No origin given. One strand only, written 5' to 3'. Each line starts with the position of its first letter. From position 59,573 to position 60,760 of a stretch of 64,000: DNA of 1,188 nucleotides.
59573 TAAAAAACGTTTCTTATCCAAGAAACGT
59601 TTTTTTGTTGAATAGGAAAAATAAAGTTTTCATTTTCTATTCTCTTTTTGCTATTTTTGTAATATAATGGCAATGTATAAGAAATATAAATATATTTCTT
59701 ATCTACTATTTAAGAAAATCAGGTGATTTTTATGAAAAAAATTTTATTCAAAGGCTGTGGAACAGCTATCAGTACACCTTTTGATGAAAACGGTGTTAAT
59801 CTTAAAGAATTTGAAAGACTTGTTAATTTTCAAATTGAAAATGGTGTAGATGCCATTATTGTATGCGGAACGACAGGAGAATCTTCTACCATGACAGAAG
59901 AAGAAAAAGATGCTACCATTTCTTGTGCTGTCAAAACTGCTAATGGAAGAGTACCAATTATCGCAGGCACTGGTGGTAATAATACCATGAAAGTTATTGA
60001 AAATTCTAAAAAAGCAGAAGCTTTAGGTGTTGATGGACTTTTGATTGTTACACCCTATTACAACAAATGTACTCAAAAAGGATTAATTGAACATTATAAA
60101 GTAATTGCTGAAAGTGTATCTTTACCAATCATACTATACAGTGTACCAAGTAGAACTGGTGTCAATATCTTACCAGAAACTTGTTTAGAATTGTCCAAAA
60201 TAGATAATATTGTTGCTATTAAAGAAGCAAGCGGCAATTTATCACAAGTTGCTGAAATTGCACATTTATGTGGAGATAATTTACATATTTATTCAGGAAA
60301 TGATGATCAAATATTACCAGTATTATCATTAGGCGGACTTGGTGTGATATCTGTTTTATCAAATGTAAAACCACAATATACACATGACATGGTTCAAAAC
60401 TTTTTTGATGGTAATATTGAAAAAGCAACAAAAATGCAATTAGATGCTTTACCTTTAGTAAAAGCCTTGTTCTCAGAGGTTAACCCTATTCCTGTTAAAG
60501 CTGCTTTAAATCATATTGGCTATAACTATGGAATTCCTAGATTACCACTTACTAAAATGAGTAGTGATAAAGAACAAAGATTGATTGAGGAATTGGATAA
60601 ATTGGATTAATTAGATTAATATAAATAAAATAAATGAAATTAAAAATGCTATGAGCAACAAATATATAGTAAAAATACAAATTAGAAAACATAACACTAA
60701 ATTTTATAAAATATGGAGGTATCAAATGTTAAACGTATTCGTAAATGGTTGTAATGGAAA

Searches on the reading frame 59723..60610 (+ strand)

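Call 49: search_protein_families(library=pfam, max_evalue=0.00001, proteins=[window:59723-60610:+])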
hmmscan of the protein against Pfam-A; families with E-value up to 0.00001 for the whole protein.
window:59723-60610:+ (295 aa): 1 family
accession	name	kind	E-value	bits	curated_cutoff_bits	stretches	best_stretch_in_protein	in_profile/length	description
PF00701.28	DHDPS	-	4e-94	315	22.1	1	9-291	2-286/289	Dihydrodipicolinate synthetase family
